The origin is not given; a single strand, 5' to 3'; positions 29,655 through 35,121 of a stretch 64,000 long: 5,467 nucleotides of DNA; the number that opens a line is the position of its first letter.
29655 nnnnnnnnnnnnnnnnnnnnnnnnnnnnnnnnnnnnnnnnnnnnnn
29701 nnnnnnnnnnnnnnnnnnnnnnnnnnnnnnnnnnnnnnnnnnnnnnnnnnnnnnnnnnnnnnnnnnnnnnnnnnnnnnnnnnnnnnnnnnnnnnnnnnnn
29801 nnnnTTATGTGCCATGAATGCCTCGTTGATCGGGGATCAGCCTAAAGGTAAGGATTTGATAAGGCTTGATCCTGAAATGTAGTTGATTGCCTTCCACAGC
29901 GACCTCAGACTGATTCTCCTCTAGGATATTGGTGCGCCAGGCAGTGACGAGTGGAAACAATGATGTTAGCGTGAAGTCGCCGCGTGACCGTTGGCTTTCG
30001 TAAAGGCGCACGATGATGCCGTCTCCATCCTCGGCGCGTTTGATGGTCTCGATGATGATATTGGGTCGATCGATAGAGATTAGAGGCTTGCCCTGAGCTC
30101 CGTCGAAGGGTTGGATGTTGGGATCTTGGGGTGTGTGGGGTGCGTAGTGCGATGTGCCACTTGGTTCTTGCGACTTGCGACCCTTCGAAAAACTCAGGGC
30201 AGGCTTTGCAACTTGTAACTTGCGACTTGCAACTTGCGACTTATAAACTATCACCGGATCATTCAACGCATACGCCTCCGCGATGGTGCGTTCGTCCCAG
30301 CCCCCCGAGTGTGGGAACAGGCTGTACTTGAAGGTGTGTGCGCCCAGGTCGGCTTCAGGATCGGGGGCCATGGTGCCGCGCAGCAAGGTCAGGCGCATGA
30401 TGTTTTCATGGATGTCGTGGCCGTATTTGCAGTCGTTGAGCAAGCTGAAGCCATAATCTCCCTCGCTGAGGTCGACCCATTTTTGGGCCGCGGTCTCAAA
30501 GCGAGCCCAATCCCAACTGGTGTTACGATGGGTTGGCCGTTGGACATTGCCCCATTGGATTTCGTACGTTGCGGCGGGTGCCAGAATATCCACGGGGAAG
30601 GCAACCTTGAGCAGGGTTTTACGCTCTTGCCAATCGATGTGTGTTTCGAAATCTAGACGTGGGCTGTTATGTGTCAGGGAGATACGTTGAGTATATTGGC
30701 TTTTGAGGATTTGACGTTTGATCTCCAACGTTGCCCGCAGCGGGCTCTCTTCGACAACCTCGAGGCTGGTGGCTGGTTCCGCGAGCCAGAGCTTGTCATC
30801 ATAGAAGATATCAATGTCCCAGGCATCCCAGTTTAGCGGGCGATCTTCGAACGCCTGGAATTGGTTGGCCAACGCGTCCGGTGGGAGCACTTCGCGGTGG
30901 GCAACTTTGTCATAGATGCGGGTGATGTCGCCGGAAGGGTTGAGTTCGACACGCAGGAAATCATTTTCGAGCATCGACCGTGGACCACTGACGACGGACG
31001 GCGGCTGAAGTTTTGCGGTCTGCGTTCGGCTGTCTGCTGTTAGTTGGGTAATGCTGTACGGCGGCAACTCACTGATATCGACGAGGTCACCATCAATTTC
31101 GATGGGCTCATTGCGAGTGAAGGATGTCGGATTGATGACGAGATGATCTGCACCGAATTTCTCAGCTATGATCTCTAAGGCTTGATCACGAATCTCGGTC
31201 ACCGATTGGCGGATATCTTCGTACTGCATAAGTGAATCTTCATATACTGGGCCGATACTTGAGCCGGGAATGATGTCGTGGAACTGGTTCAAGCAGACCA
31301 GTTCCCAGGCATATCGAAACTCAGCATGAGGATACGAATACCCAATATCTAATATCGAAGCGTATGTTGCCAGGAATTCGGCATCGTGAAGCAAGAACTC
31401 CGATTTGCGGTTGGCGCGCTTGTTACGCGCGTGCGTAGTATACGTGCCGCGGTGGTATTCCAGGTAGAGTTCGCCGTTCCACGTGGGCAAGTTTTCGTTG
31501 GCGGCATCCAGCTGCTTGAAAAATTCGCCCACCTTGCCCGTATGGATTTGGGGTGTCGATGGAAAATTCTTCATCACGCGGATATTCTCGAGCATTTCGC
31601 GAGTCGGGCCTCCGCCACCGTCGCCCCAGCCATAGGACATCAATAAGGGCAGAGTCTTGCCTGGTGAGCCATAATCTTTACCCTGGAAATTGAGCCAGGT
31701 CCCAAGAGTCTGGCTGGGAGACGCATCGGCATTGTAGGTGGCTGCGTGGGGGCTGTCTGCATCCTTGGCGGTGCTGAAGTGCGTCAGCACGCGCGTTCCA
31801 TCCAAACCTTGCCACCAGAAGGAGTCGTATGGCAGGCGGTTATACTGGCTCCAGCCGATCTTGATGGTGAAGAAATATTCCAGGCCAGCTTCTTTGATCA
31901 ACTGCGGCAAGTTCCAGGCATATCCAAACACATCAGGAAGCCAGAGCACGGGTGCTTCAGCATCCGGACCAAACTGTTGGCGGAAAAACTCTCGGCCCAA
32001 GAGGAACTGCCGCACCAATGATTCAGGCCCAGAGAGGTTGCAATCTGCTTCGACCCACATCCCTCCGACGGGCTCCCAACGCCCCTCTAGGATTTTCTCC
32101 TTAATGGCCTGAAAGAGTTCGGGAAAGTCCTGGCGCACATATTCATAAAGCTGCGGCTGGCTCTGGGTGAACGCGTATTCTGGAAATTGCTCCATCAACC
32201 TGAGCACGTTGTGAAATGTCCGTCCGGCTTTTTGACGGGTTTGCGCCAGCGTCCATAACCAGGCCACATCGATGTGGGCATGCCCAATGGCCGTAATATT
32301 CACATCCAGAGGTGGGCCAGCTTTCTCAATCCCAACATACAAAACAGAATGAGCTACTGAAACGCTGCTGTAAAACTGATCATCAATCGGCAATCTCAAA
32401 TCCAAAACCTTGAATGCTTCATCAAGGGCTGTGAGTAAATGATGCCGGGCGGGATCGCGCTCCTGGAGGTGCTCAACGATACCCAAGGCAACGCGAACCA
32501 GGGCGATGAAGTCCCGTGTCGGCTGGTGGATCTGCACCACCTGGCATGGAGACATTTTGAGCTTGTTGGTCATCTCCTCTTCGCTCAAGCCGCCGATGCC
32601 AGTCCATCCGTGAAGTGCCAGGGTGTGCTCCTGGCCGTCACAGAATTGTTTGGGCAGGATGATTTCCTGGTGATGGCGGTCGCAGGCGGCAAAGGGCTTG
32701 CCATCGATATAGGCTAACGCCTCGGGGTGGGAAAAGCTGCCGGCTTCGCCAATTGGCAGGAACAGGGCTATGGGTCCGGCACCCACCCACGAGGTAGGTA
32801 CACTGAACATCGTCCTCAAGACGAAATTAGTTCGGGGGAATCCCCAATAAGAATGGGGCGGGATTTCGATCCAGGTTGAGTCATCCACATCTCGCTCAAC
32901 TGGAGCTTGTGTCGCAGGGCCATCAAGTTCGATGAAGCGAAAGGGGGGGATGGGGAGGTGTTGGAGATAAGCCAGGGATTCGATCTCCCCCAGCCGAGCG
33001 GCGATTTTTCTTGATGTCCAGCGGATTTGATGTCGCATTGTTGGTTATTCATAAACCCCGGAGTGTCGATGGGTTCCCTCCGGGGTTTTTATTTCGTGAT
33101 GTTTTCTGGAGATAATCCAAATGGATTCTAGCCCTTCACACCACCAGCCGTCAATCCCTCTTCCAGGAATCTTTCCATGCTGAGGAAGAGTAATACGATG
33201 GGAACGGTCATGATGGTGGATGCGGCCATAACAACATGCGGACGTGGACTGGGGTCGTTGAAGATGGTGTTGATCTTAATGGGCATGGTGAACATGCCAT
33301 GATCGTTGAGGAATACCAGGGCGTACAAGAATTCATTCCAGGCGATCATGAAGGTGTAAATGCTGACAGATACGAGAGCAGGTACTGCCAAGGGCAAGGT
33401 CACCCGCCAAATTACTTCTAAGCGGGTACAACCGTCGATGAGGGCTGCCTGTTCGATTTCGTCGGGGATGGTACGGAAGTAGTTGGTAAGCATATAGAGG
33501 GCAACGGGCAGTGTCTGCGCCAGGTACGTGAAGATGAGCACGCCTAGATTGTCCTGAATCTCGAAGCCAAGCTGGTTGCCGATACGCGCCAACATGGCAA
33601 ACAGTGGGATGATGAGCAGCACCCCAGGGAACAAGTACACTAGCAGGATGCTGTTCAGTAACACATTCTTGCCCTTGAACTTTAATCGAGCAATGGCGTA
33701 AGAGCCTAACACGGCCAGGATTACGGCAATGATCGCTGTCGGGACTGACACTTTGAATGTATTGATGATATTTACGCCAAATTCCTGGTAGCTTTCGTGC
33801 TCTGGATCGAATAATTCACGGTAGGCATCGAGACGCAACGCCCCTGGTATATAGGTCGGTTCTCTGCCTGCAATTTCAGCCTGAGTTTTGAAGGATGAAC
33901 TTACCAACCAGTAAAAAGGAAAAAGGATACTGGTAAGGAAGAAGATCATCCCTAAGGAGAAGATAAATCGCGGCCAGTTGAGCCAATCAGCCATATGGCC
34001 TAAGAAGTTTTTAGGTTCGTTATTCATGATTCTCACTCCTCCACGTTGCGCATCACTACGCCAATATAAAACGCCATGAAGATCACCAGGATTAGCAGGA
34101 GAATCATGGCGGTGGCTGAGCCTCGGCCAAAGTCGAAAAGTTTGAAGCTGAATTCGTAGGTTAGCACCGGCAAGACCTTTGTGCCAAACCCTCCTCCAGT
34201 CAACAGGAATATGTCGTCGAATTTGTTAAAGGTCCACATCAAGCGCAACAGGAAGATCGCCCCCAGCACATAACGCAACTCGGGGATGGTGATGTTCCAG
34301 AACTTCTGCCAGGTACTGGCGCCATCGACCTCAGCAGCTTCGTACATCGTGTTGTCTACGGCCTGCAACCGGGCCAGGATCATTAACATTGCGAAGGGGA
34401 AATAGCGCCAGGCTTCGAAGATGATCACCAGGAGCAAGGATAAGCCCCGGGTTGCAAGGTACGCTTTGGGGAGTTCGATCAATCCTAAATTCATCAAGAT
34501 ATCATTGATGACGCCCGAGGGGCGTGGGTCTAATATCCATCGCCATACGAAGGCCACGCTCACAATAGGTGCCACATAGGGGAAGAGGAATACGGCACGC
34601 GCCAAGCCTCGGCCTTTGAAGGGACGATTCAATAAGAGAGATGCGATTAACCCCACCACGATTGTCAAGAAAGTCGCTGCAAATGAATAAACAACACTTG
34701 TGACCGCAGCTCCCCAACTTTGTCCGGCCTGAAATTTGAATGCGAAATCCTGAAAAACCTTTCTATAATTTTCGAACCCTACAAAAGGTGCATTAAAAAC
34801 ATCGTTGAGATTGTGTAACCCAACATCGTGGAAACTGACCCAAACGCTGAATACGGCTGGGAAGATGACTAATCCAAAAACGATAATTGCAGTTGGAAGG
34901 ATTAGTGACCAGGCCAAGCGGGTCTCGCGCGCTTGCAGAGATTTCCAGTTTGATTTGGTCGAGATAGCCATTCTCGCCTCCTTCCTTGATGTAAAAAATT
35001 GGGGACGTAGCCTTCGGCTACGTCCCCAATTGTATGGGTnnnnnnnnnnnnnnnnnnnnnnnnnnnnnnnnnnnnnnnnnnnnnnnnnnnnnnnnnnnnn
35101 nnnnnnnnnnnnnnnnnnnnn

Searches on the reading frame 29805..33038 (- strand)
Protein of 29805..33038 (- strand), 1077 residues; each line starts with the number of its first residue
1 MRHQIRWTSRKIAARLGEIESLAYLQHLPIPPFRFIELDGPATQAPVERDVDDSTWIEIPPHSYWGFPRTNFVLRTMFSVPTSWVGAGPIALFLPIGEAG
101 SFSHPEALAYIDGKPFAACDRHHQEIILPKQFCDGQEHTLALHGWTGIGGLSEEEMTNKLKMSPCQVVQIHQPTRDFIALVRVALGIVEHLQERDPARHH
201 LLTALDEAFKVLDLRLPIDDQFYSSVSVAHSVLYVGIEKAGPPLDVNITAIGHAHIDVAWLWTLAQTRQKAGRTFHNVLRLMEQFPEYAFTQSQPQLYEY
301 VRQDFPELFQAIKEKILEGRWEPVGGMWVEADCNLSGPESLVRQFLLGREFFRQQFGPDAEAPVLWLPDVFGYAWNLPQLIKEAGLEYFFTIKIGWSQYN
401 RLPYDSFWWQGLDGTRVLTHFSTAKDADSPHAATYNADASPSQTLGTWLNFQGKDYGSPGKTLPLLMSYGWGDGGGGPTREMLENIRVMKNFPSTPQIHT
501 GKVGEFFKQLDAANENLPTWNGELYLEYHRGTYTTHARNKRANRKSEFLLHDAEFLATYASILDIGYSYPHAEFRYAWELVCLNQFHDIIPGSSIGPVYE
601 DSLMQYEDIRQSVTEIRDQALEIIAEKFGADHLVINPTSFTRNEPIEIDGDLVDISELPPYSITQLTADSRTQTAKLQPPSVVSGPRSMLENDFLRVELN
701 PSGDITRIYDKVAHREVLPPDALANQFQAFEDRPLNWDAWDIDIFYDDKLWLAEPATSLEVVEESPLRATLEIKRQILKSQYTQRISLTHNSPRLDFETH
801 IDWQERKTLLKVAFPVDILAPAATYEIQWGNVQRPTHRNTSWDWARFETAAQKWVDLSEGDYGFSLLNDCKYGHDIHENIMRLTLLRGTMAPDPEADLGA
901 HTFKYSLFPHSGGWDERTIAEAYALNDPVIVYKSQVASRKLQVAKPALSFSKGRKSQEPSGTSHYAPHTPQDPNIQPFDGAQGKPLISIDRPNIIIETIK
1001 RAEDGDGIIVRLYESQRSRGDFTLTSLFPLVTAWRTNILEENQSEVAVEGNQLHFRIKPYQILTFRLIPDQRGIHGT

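Call 7: search_protein_families(library=pfam, proteins=[window:29805-33038:-], max_evalue=0.0001)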
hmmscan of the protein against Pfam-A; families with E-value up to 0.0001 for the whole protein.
window:29805-33038:- (1077 aa): 4 families
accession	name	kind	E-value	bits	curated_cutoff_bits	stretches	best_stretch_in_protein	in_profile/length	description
PF01074.27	Glyco_hydro_38N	-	4.2e-86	289.1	25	1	247-521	1-270/270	Glycosyl hydrolases family 38 N-terminal domain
PF07748.19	Glyco_hydro_38C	-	1.2e-69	235.1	25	1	690-895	1-206/206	Glycosyl hydrolases family 38 C-terminal domain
PF09261.16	Alpha-mann_mid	-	3.9e-28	97.8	31.1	1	527-622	1-94/96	Alpha mannosidase middle domain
PF17677.7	Glyco_hydro38C2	-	9.1e-19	67.8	22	1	993-1065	1-72/72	Glycosyl hydrolases family 38 C-terminal beta sandwich domain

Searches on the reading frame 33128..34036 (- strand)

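Call 7: search_protein_families(library=pfam, proteins=[window:33128-34036:-], max_evalue=0.0001)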
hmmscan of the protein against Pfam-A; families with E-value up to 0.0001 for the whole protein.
window:33128-34036:- (302 aa): 1 family
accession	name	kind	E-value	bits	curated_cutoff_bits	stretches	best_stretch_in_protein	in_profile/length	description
PF00528.27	BPD_transp_1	-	9.9e-22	78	26.4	1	109-294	3-181/184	Binding-protein-dependent transport system inner membrane component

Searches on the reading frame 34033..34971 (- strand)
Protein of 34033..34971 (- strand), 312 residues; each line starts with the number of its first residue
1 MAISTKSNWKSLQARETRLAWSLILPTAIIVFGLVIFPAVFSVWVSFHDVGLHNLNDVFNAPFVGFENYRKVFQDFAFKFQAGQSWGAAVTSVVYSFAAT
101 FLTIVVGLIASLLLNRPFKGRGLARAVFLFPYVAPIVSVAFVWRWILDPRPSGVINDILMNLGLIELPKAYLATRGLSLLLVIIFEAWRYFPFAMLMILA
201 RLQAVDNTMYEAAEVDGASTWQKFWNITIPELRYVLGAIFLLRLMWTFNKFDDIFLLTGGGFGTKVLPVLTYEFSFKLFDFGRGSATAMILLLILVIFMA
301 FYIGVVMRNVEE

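Call 7: search_protein_families(library=pfam, proteins=[window:34033-34971:-], max_evalue=0.0001)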
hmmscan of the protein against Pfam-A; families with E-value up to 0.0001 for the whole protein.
window:34033-34971:- (312 aa): 1 family
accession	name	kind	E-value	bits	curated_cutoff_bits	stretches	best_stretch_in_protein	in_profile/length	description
PF00528.27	BPD_transp_1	-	2.1e-14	54.1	26.4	1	104-302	2-173/184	Binding-protein-dependent transport system inner membrane component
